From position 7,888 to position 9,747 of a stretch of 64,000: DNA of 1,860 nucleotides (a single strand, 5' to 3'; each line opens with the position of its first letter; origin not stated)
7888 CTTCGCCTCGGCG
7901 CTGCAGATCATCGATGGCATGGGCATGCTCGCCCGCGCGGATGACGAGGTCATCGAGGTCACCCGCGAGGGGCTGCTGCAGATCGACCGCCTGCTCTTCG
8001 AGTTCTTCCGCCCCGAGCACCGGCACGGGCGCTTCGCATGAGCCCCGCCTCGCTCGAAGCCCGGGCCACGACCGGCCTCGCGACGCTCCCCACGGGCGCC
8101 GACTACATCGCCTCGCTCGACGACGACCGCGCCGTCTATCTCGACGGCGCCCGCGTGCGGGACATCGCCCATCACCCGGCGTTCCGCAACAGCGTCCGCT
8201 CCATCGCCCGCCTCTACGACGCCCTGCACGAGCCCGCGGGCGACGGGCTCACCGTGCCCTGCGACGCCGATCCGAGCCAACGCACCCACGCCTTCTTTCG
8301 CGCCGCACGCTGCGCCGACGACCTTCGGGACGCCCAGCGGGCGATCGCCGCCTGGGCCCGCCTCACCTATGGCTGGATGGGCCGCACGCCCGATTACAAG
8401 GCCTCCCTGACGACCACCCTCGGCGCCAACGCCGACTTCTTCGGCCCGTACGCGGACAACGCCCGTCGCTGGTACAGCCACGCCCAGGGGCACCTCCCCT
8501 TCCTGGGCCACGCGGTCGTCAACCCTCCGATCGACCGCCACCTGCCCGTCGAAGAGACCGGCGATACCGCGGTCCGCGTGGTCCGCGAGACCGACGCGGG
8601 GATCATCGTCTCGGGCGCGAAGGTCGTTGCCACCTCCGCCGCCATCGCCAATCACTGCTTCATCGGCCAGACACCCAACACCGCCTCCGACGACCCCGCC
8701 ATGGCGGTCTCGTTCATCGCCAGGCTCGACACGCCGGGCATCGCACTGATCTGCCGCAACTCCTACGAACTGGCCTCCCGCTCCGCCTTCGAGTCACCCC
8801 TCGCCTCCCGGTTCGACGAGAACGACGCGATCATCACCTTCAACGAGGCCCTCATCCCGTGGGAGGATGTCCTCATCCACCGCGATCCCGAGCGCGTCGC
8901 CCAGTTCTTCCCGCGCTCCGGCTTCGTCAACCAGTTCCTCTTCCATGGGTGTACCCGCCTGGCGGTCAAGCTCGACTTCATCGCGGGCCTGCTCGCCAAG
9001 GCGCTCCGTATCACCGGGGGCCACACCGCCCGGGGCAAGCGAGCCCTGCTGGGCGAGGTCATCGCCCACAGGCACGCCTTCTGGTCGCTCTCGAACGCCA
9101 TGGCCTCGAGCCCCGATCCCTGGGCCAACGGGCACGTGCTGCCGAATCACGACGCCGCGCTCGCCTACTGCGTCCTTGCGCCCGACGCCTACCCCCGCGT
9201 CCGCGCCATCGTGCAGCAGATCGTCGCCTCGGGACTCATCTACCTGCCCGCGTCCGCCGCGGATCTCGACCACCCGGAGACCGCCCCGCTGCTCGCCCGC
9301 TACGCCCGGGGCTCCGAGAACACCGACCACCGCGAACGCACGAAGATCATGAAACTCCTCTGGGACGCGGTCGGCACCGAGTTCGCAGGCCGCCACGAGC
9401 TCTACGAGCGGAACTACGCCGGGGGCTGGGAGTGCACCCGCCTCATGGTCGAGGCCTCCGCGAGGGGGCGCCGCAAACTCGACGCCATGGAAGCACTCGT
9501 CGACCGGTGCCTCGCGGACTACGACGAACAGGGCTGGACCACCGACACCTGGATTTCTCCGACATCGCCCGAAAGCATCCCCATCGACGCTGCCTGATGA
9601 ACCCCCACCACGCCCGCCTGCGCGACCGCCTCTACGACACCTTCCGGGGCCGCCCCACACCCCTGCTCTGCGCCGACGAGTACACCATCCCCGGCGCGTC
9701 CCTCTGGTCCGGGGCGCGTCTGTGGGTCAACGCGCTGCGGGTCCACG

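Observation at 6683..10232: Overlapping radical SAM / HpaB-like monooxygenase / ligase-fragment operon just upstream of pyp, with no TAL or full-length pCL nearby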

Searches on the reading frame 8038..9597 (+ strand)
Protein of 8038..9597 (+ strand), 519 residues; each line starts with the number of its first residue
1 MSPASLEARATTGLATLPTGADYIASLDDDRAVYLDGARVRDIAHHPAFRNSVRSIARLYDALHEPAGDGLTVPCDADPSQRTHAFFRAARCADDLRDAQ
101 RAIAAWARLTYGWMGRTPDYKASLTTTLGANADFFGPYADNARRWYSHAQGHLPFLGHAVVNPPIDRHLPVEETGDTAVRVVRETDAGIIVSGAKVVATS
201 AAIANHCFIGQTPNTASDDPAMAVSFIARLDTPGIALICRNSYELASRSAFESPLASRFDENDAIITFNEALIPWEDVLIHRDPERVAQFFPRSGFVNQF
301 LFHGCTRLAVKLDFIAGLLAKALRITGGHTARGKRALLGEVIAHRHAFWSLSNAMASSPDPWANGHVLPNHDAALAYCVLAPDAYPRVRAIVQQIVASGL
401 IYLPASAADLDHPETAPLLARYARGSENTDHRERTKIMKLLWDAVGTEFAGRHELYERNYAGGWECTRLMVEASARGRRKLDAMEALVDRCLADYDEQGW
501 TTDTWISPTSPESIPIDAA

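Call 3: search_protein_families(library=pfam, proteins=[window:8038-9597:+], max_evalue=0.01)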
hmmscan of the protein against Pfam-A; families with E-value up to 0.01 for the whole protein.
window:8038-9597:+ (519 aa): 2 families
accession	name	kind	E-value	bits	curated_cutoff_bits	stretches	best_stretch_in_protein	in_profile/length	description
PF11794.13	HpaB_N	-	3.9e-80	269.8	35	1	19-279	1-269/270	4-hydroxyphenylacetate 3-hydroxylase N terminal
PF03241.18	HpaB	-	1.1e-57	194.9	25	1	288-488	2-201/202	4-hydroxyphenylacetate 3-hydroxylase C terminal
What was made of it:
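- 8038..9597 (+): HpaB-type flavin-dependent phenol 3-hydroxylase, oxygenase component, 519 aa. Pfam HpaB_N 269.8 and HpaB 194.9 bits (call 3).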

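Call 4: search_protein_families(library=ncbifam, proteins=[window:8038-9597:+], max_evalue=0.01)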
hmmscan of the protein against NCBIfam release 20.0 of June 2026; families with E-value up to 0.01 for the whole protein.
window:8038-9597:+ (519 aa): 2 families
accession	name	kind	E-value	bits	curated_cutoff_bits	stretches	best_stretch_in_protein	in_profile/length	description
TIGR02310.1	HpaB-2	equivalog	2.6e-180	600.5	885.2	1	19-502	14-502/519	4-hydroxyphenylacetate 3-monooxygenase, oxygenase component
TIGR02309.1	HpaB-1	equivalog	5e-74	250.1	480.2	1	19-462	3-448/477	4-hydroxyphenylacetate 3-monooxygenase, oxygenase component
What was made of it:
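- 8038..9597 (+): TIGR02310 gives 600.5 bits against a cut-off of 885.2 (call 4).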

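Call 27: search_solved_structures(query=window:8038-9597:+, max_evalue=1e-10)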
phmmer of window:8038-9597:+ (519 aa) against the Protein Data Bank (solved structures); distinct sequences matched with E-value up to 1e-10: 15.
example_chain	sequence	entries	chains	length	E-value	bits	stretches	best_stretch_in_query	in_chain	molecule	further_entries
6b1b_A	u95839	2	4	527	5.9e-163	546.6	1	19-502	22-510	4-hydroxyphenylacetate 3-monooxygenase, oxygenase subunit | 4-hydroxyphenylacetate 3-monooxygenase oxygenase component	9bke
6qyh_A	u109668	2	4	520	5.3e-162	543.5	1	19-502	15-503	4-hydroxyphenylacetate 3-monooxygenase oxygenase component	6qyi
6eb0_A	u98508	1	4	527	5.8e-162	543.4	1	19-502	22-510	4-hydroxyphenylacetate 3-monooxygenase, oxygenase subunit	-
4oo2_A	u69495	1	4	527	9.2e-160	536.1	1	15-503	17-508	Chlorophenol-4-monooxygenase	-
2yyg_A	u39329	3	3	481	1.7e-59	205.3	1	19-462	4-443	4-hydroxyphenylacetate-3-hydroxylase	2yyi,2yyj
2yyk_A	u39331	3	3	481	5.3e-59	203.6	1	19-462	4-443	4-hydroxyphenylacetate-3-hydroxylase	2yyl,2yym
9lft_A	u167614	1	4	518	2.7e-53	184.8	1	18-462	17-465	4-Hydroxyphenylacetate-3-monooxygenase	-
7dbw_C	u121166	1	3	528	3.4e-30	108.6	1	18-460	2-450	4-hydroxyphenylacetate 3-hydroxylase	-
9j9j_A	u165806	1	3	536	3.6e-30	108.5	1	18-460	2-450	4-nitrophenol 4-monooxygenase/4-nitrocatechol 2-monooxygenase, oxygenase component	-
3hwc_A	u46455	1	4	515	1.7e-26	96.4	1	18-457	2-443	Chlorophenol-4-monooxygenase component 2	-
4g5e_A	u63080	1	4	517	4e-26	95.2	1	18-323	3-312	2,4,6-Trichlorophenol 4-monooxygenase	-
7e8q_A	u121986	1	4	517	1.8e-24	89.7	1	18-348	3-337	Chlorophenol monooxygenase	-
6jhm_A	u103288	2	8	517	1.9e-24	89.6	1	18-348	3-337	Chlorophenol monooxygenase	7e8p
6vjr_A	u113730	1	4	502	1e-20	77.3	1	16-472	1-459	Vinylacetyl-CoA Delta-isomerase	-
1u8v_A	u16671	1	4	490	9.4e-13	51.1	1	18-410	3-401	Gamma-aminobutyrate metabolism dehydratase/isomerase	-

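Call 36: find_homologous_proteins(query=window:8038-9597:+, max_evalue=1e-30)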
Query window:8038-9597:+ (519 aa): 6730 proteins with E <= 1e-30 among 8000 candidates; the best 120 are listed.
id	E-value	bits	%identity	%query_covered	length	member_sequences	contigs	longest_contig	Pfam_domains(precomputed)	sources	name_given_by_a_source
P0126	0.0e+0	1190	100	100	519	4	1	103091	PF03241.19,PF11794.14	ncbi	-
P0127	0.0e+0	1014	87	97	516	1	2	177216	PF03241.19,PF11794.14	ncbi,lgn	-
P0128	3.1e-231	787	69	94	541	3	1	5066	PF03241.19,PF11794.14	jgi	-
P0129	9.8e-230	782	68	94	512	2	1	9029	PF03241.19,PF11794.14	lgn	-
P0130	6.1e-229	779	68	97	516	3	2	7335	PF03241.19,PF11794.14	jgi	jgi:4-hydroxyphenylacetate 3-monooxygenase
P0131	7.6e-224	762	67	97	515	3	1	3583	PF03241.19,PF11794.14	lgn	-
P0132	3.2e-222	757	66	97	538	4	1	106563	PF03241.19,PF11794.14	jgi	jgi:4-hydroxyphenylacetate 3-monooxygenase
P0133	3.8e-222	757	68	97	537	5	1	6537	PF03241.19,PF11794.14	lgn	-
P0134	6.4e-222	756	66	98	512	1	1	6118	PF03241.19,PF11794.14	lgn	-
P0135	2.0e-221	754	67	93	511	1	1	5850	PF03241.19,PF11794.14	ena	-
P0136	3.0e-218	744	65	96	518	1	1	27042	PF03241.19,PF11794.14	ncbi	ncbi:MAG: 4-hydroxyphenylacetate 3-hydroxylase N-terminal domain-containing protein [Phycisphaerales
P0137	1.6e-217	742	65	95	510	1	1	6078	PF03241.19,PF11794.14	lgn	-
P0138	2.1e-212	725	64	96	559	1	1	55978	PF03241.19,PF11794.14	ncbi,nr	ncbi:MAG: 4-hydroxyphenylacetate 3-hydroxylase N-terminal domain-containing protein [Planctomycetota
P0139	3.1e-210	718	64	95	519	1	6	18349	PF03241.19,PF11794.14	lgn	-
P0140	6.0e-209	713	62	96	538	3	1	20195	PF03241.19,PF11794.14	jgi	-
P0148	5.0e-204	697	62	95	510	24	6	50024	PF03241.19,PF11794.14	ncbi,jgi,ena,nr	ncbi:MAG TPA: 4-hydroxyphenylacetate 3-hydroxylase N-terminal domain-containing protein [Acetobacter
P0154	1.9e-201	689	62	95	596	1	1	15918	PF03241.19,PF11794.14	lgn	-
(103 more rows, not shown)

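Call 37: find_encoding_contigs(protein=P0132, flank=8000, max_places=2)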
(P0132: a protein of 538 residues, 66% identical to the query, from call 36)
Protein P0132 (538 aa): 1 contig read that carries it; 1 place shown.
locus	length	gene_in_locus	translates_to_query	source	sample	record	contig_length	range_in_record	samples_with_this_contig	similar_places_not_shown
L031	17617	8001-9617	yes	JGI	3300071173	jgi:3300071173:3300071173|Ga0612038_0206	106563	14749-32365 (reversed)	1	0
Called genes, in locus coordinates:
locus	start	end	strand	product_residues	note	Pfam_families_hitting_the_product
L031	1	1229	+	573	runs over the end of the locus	PF08448:PAS_4, PF13426:PAS_9 (weak), PF08447:PAS_3, PF00512:HisKA (weak), PF02518:HATPase_c, PF00072:Response_reg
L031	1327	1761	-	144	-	PF07719:TPR_2 (faint), PF13428:TPR_14 (faint), PF13432:TPR_16, PF13414:TPR_11 (faint)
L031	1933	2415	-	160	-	PF03724:META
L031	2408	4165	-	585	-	-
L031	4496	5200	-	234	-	-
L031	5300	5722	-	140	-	-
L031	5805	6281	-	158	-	-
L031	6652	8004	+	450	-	PF04055:Radical_SAM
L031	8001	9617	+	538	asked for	PF11794:HpaB_N, PF03241:HpaB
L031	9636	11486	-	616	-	-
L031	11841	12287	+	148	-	PF04134:DCC1-like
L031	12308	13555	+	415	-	PF13439:Glyco_transf_4, PF13579:Glyco_trans_4_4, PF20706:GT4-conflict, PF00534:Glycos_transf_1, PF13692:Glyco_trans_1_4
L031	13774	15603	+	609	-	-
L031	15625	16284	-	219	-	PF02627:CMD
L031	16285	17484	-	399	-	PF01966:HD (weak)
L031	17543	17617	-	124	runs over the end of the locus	PF00072:Response_reg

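Call 38: find_encoding_contigs(protein=P0136, flank=8000, max_places=2)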
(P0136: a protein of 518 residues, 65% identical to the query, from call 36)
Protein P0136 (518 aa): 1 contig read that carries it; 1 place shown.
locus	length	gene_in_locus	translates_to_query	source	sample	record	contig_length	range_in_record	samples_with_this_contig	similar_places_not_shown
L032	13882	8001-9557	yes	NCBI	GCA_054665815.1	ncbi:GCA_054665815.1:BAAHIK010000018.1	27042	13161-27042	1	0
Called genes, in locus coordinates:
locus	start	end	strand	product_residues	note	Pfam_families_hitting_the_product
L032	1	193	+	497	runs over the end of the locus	PF01370:Epimerase, PF05368:NmrA, PF13460:NAD_binding_10, PF11066:DUF2867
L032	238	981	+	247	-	-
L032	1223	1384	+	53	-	-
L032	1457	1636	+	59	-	-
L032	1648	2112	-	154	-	-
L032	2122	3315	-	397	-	PF01266:DAO (faint), PF07992:Pyr_redox_2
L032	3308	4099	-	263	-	-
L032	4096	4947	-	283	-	PF01925:TauE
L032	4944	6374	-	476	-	PF00753:Lactamase_B, PF00581:Rhodanese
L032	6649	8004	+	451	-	PF04055:Radical_SAM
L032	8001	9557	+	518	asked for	PF11794:HpaB_N, PF03241:HpaB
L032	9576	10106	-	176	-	-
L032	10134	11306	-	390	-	PF12704:MacB_PCD, PF02687:FtsX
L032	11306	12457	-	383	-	PF12704:MacB_PCD, PF02687:FtsX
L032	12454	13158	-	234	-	PF00005:ABC_tran, PF13304:AAA_21 (faint)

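Call 39: find_encoding_contigs(protein=P0148, flank=8000, max_places=3)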
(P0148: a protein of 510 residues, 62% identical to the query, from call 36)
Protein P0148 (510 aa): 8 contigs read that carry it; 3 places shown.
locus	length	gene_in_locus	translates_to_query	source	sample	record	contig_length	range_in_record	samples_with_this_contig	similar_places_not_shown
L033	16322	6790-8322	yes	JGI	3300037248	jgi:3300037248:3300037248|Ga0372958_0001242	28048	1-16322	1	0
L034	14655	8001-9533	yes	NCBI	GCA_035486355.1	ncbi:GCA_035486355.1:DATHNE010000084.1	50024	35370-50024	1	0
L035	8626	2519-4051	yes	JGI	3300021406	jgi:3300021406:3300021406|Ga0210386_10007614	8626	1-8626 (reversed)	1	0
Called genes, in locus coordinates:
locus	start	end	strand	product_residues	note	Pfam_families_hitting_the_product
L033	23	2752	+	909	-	PF02463:SMC_N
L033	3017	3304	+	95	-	-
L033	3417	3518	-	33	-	-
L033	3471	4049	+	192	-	PF01810:LysE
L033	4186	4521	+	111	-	PF09527:ATPase_gene1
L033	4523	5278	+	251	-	PF00119:ATP-synt_A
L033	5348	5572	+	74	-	PF00137:ATP-synt_C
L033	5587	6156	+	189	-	PF02326:YMF19 (faint), PF00430:ATP-synt_B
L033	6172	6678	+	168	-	PF00430:ATP-synt_B, PF05405:Mt_ATP-synt_B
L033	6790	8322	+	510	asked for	PF11794:HpaB_N, PF03241:HpaB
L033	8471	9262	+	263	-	PF01904:DUF72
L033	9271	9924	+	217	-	PF13532:2OG-FeII_Oxy_2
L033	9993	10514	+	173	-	PF01035:DNA_binding_1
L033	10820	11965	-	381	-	PF01979:Amidohydro_1, PF07969:Amidohydro_3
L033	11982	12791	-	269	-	PF00392:GntR, PF07702:UTRA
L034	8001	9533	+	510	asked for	PF11794:HpaB_N, PF03241:HpaB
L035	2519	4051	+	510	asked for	PF11794:HpaB_N, PF03241:HpaB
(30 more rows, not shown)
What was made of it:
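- The HpaB is 62% identical to a stand-alone Acetobacteraceae gene (call 39).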

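Call 47: find_encoding_contigs(protein=P0154, flank=10000, max_places=2)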
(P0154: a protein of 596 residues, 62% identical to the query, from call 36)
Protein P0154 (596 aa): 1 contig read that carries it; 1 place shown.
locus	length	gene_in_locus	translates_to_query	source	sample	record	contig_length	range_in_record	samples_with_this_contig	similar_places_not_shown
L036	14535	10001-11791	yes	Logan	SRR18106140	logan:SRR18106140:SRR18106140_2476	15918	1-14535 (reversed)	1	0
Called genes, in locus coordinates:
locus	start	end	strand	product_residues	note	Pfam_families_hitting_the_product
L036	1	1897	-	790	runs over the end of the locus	PF14312:FG-GAP_2 (weak)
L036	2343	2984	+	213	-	PF07638:Sigma70_ECF, PF08281:Sigma70_r4_2 (weak)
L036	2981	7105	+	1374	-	PF00069:Pkinase, PF07714:PK_Tyr_Ser-Thr, PF24814:WD40_Prp19, PF23414:Beta-prop_EML_2, PF25173:Beta-prop_WDR3_1st, PF25174:Beta-prop_THOC3, PF23381:Beta-prop_IFT122_1st, PF25175:Beta-prop_WDR5, +27 more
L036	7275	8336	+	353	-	PF08240:ADH_N, PF01262:AlaDh_PNT_C (weak), PF00107:ADH_zinc_N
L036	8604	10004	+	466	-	PF04055:Radical_SAM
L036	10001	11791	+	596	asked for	PF11794:HpaB_N, PF03241:HpaB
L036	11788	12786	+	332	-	-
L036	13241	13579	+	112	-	-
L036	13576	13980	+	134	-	-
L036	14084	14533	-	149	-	?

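Call 48: find_encoding_contigs(protein=P0139, flank=10000, max_places=3)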
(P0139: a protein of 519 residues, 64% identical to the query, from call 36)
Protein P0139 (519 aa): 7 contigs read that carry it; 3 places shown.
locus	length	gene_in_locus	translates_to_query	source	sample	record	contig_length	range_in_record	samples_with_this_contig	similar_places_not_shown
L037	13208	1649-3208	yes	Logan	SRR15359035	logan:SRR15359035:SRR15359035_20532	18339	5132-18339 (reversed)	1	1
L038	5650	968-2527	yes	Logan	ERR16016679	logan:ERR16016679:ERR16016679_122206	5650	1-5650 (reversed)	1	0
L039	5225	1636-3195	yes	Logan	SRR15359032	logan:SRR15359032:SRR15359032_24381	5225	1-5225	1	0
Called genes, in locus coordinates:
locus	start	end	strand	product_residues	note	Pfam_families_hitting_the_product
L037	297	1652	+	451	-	PF04055:Radical_SAM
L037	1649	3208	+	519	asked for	PF11794:HpaB_N, PF03241:HpaB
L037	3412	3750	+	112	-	-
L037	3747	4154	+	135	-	-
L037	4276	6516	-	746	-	PF02824:TGS (weak), PF07973:tRNA_SAD, PF00587:tRNA-synt_2b, PF03129:HGTP_anticodon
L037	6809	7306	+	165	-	PF22811:Zn_ribbon_NrdR, PF03477:ATP-cone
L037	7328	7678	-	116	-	-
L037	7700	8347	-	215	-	PF13432:TPR_16 (faint), PF07719:TPR_2 (faint), PF13176:TPR_7 (faint), PF13181:TPR_8 (faint), PF04362:Iron_traffic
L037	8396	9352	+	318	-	PF01180:DHO_dh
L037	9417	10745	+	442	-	PF00144:Beta-lactamase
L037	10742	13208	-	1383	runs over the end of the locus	PF02463:SMC_N, PF13175:AAA_15 (weak), PF13476:AAA_23, PF13304:AAA_21 (weak), PF02463:SMC_N, PF06470:SMC_hinge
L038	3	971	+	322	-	?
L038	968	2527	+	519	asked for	PF11794:HpaB_N, PF03241:HpaB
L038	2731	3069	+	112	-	-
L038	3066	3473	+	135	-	-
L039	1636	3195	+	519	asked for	PF11794:HpaB_N, PF03241:HpaB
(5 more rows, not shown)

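Call 50: search_solved_structures(query=window:8038-9597:+, max_evalue=1e-100, show_alignments=2)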
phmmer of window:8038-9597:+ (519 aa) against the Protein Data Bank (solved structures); distinct sequences matched with E-value up to 1e-100: 4.
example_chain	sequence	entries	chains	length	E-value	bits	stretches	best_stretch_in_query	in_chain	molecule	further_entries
6b1b_A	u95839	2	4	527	5.9e-163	546.6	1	19-502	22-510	4-hydroxyphenylacetate 3-monooxygenase, oxygenase subunit | 4-hydroxyphenylacetate 3-monooxygenase oxygenase component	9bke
6qyh_A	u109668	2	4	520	5.3e-162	543.5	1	19-502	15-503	4-hydroxyphenylacetate 3-monooxygenase oxygenase component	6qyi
6eb0_A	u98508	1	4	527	5.8e-162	543.4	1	19-502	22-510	4-hydroxyphenylacetate 3-monooxygenase, oxygenase subunit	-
4oo2_A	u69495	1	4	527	9.2e-160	536.1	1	15-503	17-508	Chlorophenol-4-monooxygenase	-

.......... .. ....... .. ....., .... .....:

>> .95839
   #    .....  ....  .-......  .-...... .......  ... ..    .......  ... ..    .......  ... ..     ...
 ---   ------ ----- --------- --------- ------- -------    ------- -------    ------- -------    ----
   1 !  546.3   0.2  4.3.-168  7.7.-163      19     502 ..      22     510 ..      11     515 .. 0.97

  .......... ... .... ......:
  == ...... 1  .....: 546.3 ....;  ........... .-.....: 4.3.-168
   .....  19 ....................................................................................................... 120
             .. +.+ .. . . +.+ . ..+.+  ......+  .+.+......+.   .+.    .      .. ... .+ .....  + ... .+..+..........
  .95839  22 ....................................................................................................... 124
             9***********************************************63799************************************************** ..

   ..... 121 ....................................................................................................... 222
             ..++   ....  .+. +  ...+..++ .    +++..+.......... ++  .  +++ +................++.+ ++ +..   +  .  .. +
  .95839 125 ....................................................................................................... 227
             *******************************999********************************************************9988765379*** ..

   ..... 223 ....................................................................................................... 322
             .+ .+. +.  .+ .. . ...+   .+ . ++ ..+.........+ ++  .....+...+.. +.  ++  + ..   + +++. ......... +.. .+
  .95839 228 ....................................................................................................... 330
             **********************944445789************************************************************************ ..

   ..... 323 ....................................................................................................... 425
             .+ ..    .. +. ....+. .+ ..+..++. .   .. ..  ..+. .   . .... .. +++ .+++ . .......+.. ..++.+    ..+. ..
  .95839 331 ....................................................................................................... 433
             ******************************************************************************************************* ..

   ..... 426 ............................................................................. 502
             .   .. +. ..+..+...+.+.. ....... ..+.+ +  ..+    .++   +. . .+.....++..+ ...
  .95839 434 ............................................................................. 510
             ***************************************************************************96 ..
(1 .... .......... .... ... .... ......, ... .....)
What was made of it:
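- On 4-hydroxyphenylacetate 3-monooxygenase oxygenase component (HpaB, TIGR02310): The loop reads T-P-N (call 50).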
